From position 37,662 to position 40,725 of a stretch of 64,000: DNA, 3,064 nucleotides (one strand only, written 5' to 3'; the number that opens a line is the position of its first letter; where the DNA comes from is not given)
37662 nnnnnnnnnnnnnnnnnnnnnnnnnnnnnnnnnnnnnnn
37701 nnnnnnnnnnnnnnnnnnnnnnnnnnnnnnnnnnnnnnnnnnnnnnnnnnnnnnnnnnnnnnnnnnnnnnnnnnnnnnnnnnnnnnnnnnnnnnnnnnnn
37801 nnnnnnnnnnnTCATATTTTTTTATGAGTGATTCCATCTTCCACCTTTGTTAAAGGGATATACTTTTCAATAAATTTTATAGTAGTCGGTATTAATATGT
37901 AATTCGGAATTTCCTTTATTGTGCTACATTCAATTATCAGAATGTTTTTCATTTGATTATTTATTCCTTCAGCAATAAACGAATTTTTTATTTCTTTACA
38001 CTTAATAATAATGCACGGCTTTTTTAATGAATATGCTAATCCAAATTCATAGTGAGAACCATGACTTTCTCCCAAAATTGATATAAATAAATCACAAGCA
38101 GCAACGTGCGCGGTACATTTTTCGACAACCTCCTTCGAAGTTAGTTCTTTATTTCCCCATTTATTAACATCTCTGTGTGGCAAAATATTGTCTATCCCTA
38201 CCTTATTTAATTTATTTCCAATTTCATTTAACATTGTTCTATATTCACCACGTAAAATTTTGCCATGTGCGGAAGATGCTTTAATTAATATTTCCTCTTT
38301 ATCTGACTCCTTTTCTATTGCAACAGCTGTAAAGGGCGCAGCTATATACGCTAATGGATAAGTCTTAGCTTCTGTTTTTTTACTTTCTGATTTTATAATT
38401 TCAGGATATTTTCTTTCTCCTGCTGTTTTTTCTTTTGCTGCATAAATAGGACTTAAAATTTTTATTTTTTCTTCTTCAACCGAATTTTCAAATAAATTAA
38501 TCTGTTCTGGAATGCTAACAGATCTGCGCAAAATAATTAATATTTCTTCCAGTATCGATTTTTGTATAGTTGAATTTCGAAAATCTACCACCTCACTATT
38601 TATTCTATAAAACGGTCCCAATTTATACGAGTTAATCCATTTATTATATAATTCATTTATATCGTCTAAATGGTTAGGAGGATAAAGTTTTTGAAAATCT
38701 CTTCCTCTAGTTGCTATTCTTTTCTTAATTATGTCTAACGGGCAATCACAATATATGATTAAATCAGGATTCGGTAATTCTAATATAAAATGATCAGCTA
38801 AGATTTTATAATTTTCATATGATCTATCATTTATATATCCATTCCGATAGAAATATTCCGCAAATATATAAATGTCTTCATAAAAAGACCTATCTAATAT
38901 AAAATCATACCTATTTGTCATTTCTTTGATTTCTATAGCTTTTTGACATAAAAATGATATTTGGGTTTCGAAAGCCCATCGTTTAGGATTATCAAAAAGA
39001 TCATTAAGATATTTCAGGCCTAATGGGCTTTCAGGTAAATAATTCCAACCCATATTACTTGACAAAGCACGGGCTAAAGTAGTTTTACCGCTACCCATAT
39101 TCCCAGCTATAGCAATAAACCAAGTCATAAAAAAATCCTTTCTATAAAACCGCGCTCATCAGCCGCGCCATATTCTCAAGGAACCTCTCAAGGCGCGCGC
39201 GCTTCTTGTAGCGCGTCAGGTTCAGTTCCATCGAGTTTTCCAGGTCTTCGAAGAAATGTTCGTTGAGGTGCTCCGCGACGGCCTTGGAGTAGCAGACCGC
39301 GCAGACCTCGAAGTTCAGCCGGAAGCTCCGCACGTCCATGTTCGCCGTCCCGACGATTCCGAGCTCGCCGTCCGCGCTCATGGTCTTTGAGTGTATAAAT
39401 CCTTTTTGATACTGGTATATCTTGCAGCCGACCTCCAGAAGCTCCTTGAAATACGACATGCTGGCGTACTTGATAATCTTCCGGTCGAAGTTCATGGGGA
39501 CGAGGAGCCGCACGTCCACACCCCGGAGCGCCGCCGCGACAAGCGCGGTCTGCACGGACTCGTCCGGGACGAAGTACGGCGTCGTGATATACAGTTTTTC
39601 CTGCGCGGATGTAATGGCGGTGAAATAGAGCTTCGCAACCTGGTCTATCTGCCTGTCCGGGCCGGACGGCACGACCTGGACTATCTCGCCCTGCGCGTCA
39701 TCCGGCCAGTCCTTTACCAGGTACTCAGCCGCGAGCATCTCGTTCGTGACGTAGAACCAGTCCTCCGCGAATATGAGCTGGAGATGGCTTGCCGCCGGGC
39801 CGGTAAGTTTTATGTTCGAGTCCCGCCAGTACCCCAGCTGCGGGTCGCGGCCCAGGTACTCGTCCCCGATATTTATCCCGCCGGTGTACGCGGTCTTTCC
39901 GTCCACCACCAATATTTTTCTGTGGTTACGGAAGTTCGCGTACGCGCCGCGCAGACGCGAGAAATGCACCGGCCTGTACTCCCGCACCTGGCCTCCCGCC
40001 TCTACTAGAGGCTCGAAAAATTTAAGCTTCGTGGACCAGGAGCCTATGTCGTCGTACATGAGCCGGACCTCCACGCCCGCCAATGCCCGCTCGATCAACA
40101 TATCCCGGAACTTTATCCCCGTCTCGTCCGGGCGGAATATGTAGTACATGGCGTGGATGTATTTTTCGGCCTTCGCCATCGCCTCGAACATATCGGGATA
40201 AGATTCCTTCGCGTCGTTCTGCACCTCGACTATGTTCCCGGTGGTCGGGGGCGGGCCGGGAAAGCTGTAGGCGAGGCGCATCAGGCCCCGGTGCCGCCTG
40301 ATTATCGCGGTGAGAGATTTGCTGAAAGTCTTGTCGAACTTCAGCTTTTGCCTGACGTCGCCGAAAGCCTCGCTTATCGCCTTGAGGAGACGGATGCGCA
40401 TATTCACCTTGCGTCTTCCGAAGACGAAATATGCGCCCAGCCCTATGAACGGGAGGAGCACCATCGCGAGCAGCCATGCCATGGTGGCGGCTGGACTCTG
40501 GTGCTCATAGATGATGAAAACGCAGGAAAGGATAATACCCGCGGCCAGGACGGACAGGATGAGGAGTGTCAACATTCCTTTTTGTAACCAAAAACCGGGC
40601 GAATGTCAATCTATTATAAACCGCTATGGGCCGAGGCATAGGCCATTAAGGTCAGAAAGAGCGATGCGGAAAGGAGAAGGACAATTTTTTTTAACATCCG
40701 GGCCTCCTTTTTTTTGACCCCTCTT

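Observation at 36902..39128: AT-rich module: deoxynucleoside-kinase/NDT-like fusion plus a 2TM GAF-like protein, a candidate undescribed nucleotide-centred (possibly anti-phage) system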

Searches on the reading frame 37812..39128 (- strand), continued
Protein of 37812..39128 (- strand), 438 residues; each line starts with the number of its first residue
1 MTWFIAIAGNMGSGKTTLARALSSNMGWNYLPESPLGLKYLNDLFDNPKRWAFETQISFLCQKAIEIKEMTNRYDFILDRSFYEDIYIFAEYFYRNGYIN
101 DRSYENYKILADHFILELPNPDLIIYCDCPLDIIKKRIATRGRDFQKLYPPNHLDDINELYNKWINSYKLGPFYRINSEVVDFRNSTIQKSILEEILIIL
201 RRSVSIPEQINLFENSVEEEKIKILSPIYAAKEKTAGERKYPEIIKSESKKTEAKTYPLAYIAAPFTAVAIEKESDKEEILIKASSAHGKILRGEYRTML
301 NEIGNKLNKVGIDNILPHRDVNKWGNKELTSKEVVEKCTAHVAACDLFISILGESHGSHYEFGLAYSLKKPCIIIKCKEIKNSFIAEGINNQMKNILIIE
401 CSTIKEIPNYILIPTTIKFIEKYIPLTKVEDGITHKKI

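Call 97: fold_search(model_id=the predicted structure, library=viral)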
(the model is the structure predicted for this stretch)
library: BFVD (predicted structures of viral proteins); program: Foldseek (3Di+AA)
matches with E <= 10: 773; with E <= 0.001: 75
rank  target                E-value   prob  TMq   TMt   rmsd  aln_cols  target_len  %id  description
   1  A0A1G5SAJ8            1.8e-12  1.00  0.41  0.64   2.4       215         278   28  (no name in the UniProt tables at hand)
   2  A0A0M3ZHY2            3.5e-11  1.00  0.41  0.81   2.3       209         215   22  Deoxycytidine kinase [Turkeypox virus]
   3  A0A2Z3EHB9            8.6e-11  1.00  0.42  0.65   2.3       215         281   25  (no name in the UniProt tables at hand)
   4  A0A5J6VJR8            3.8e-10  1.00  0.41  0.80   2.6       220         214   22  Deoxynucleoside kinase [Megaviridae environmental sample]
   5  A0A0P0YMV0            8.0e-10  1.00  0.36  0.69   8.6       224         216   23  (no name in the UniProt tables at hand)
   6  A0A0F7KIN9            4.6e-09  1.00  0.41  0.65   2.5       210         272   21  Putative deoxynucleoside kinase protein [Kallithea virus]
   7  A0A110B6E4            4.6e-09  1.00  0.39  0.81   2.9       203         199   27  (no name in the UniProt tables at hand)
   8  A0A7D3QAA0            6.2e-09  1.00  0.38  0.73   3.3       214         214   21  (no name in the UniProt tables at hand)
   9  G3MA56                1.2e-08  1.00  0.30  0.39  21.0       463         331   14  Gp315 [Bacillus phage G]
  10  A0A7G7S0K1            1.9e-08  1.00  0.41  0.87   2.4       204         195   18  (no name in the UniProt tables at hand)
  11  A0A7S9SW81            3.8e-08  1.00  0.38  0.77   2.7       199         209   24  Deoxyadenosine kinase/ deoxyguanosine kinase [Enterococcus phage EFGrNG]
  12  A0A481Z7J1            5.7e-08  1.00  0.39  0.56   3.1       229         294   22  Deoxynucleoside kinase [Pithovirus LCPAC202]
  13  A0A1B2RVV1            1.0e-07  1.00  0.38  0.80   2.8       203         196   20  Deoxynucleoside kinases [Lymphocystis disease virus 3]
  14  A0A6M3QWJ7            1.3e-07  1.00  0.37  0.75   3.0       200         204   20  Deoxyribonucleoside kinase [Banggai cardinalfish iridovirus]
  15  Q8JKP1                3.5e-07  1.00  0.40  0.61   3.5       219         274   17  Deoxynucleotide kinase [Heliothis zea nudivirus 1]
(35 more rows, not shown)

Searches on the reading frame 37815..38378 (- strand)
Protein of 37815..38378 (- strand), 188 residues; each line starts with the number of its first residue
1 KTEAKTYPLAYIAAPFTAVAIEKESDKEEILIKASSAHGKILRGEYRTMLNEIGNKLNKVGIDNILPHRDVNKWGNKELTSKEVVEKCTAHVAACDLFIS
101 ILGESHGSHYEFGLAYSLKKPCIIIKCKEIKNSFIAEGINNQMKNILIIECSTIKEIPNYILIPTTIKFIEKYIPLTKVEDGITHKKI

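Call 35: search_solved_structures(query=A3, max_evalue=1, show_alignments=4)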
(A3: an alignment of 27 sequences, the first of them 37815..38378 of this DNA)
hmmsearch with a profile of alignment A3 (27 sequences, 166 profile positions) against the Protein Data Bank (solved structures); distinct sequences matched with E-value up to 1: 31.
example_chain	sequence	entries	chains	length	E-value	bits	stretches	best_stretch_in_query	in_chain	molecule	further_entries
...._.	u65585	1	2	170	4e-15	58.9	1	42-156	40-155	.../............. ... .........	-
4jel_A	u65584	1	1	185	5.1e-15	58.6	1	42-156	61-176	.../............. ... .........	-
4ohr_A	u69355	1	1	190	5.4e-15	58.5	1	42-156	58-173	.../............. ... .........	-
4ohb_A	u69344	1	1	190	1.3e-13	54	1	42-156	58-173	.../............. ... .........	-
5vto_A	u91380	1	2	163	2.8e-13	52.9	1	46-151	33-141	Blasticidin M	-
4jen_A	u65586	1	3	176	1.7e-12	50.4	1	36-153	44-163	CMP N-GLYCOSIDASE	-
2klh_A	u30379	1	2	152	0.006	19.3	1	79-121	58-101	c-Myc-responsive protein Rcl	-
7o62_A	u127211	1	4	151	0.0096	18.7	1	74-123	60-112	Chains: A,B,C,D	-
4fyh_A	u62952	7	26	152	0.0097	18.6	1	79-121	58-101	Deoxyribonucleoside 5'-monophosphate N-glycosidase | 2'-deoxynucleoside 5'-phosphate N-hydrolase 1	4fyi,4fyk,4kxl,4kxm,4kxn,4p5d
2khz_A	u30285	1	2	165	0.018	17.8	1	81-121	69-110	c-Myc-responsive protein Rcl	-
7m5h_A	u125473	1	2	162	0.034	16.9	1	76-127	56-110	Nucleoside 2-deoxyribosyltransferase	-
6evs_A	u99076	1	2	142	0.049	16.4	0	79-122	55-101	N-deoxyribosyltransferase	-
8pqp_A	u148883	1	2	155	0.06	16.1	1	48-120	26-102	Nucleoside 2-deoxyribosyltransferase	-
2iz5_A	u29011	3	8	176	0.1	15.3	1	89-132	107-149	MOCO CARRIER PROTEIN | MOLYBDENUM COFACTOR CARRIER PROTEIN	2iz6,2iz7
8qc0_A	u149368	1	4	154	0.11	15.2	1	48-120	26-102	Nucleoside 2-deoxyribosyltransferase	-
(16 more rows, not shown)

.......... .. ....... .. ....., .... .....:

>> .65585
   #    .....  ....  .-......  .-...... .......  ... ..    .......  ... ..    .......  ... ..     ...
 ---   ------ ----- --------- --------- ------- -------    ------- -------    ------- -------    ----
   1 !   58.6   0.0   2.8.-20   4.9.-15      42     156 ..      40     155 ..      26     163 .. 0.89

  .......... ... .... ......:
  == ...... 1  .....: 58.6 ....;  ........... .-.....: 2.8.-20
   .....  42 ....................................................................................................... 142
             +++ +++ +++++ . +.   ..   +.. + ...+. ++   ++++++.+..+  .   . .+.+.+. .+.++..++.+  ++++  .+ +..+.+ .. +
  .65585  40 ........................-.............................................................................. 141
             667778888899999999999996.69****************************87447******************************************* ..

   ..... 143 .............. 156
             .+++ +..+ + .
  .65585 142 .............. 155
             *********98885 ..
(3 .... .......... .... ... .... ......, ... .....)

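Call 36: search_protein_families(library=pfam, alignment_id=A3, max_evalue=0.01)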
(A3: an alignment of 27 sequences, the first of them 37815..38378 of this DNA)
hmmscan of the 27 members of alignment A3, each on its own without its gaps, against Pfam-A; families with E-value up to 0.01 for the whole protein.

A. member 1, window:37815-38378:- (188 aa): 4 families
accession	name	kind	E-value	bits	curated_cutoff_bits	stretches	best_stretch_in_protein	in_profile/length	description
PF05014.21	Nuc_deoxyrib_tr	-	1.3e-06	29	28.8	1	45-125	12-96/117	Nucleoside 2-deoxyribosyltransferase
PF00287.24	Na_K-ATPase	-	3.2e-05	23.7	23.3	1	46-177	100-232/284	Sodium / potassium ATPase beta chain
PF13271.11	DUF4062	-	0.0043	17.7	24.7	1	80-111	38-69/82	Domain of unknown function (DUF4062)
PF18306.6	LDcluster4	-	0.0089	16.1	26.3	0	91-143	90-139/151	SLOG cluster4 family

B. families by the number of members that match (of 27 scanned): 7 families
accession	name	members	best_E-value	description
PF05014.21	Nuc_deoxyrib_tr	23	9.7e-10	Nucleoside 2-deoxyribosyltransferase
PF13271.11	DUF4062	10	0.00032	Domain of unknown function (DUF4062)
PF15891.11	Nuc_deoxyri_tr2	3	0.00052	Nucleoside 2-deoxyribosyltransferase like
PF00287.24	Na_K-ATPase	1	3.2e-05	Sodium / potassium ATPase beta chain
PF14359.12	DUF4406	1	0.0046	Domain of unknown function (DUF4406)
PF14568.11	SUKH_6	1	0.0083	SMI1-KNR4 cell-wall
PF18306.6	LDcluster4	1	0.0089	SLOG cluster4 family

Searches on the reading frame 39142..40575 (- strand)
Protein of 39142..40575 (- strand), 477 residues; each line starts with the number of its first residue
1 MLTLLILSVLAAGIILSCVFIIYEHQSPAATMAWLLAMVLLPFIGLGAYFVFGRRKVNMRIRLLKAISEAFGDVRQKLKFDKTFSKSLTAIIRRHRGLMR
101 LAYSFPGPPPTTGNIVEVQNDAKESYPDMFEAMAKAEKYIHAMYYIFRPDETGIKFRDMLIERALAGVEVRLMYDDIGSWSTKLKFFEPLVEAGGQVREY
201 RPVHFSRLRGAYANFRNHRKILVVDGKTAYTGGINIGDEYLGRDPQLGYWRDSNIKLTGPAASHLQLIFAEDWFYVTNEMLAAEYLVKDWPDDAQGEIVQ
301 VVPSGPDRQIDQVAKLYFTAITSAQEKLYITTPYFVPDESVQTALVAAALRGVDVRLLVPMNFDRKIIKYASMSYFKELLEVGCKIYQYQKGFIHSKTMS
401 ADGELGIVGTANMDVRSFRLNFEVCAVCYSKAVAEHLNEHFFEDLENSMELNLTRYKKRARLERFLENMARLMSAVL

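Call 88: find_homologous_proteins(query=window:39142-40575:-, max_evalue=1e-50)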
Query window:39142-40575:- (477 aa): 7426 proteins with E <= 1e-50 among 8000 candidates; the best 120 are listed.
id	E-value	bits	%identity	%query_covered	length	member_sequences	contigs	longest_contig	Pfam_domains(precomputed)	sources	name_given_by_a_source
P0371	0.0e+0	1080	100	100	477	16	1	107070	PF13396.12,PF13091.13,PF00614.29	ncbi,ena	-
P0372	8.8e-271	916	84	100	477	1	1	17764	PF13396.12,PF13091.13,PF00614.29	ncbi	ncbi:MAG: cardiolipin synthase [Nitrospirota bacterium]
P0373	2.6e-269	912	83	100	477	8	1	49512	PF13396.12,PF13091.13,PF00614.29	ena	-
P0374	3.9e-227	773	70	100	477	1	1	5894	PF13396.12,PF13091.13,PF00614.29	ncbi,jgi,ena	ncbi:MAG: cardiolipin synthase [Nitrospirota bacterium]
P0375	1.2e-225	768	71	100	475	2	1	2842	PF13396.12,PF13091.13,PF00614.29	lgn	-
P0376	8.4e-223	758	70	100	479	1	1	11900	PF13396.12,PF13091.13,PF00614.29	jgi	jgi:cardiolipin synthase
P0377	4.0e-213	726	66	100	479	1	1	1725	PF13396.12,PF13091.13,PF00614.29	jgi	jgi:cardiolipin synthase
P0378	2.1e-212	724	66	100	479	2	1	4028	PF13396.12,PF13091.13,PF00614.29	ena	-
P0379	7.4e-210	716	65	100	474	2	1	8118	PF13396.12,PF13091.13,PF00614.29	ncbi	ncbi:MAG TPA: cardiolipin synthase [Nitrospirota bacterium]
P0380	4.1e-209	713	65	100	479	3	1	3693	PF13396.12,PF13091.13,PF00614.29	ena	-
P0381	1.2e-208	712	65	100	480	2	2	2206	PF13396.12,PF13091.13,PF00614.29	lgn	-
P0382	1.7e-205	701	64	100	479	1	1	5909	PF13396.12,PF13091.13,PF00614.29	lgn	-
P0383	5.8e-204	696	63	100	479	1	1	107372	PF13396.12,PF13091.13,PF00614.29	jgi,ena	-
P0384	3.0e-203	694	62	100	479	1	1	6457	PF13396.12,PF13091.13,PF00614.29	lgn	-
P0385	4.5e-202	690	62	100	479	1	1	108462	PF13396.12,PF13091.13,PF00614.29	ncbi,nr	ncbi:MAG: cardiolipin synthase [Nitrospirae bacterium]|nr:cardiolipin synthase [Nitrospirota bacteri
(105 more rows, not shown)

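Call 89: find_encoding_contigs(protein=P0373, flank=6000, max_places=1)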
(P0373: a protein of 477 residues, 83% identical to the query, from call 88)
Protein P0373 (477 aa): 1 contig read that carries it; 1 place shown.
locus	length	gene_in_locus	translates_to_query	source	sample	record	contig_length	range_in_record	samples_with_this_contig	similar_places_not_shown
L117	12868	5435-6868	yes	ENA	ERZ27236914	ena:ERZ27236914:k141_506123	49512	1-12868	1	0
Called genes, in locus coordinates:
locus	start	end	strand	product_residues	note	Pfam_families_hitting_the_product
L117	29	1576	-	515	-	PF00083:Sugar_tr, PF06609:TRI12, PF07690:MFS_1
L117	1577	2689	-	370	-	PF00364:Biotin_lipoyl (faint), PF25917:BSH_RND, PF25919:BSH_CusB (weak), PF25973:BSH_CzcB (faint), PF25984:BSH_YknX (faint), PF25881:HH_YBHG (faint), PF25963:Beta-barrel_AAEA (weak), PF25954:Beta-barrel_RND_2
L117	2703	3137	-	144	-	PF01978:TrmB (faint), PF22381:Staph_reg_Sar_Rot, PF22166:WHD_ArnR1, PF01047:MarR, PF12802:MarR_2, PF13412:HTH_24 (weak)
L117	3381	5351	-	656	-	PF00111:Fer2, PF17650:RACo_linker, PF17651:Raco_middle, PF14574:RACo_C_ter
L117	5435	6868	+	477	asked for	PF13396:PLDc_N, PF13091:PLDc_2, PF00614:PLDc (weak), PF13091:PLDc_2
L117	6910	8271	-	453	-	PF02878:PGM_PMM_I, PF02879:PGM_PMM_II, PF02880:PGM_PMM_III, PF00408:PGM_PMM_IV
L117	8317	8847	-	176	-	PF21349:RUBY_RBDX (weak), PF02915:Rubrerythrin (weak)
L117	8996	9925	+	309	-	PF03279:Lip_A_acyltrans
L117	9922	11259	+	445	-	PF02310:B12-binding, PF04055:Radical_SAM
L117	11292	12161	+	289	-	PF18075:FtsX_ECD, PF02687:FtsX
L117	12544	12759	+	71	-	-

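Call 90: find_encoding_contigs(protein=P0372, flank=6000, max_places=1)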
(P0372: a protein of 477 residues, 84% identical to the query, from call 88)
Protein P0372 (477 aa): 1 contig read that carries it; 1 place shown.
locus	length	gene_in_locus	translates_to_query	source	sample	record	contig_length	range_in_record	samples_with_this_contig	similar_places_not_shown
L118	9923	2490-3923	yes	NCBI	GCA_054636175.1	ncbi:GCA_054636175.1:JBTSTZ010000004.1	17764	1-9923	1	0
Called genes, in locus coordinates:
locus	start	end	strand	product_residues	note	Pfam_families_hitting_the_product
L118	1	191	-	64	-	?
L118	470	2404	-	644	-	PF00111:Fer2, PF17650:RACo_linker, PF17651:Raco_middle, PF14574:RACo_C_ter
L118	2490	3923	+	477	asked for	PF13396:PLDc_N, PF13091:PLDc_2, PF00614:PLDc (weak), PF13091:PLDc_2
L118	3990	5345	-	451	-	PF02878:PGM_PMM_I, PF02879:PGM_PMM_II, PF02880:PGM_PMM_III, PF00408:PGM_PMM_IV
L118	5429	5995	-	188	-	PF21349:RUBY_RBDX, PF02915:Rubrerythrin (weak)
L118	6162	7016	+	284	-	PF03279:Lip_A_acyltrans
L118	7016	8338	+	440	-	PF02310:B12-binding, PF04055:Radical_SAM, PF13282:DUF4070 (faint)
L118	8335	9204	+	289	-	PF18075:FtsX_ECD, PF02687:FtsX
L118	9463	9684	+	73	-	-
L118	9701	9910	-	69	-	-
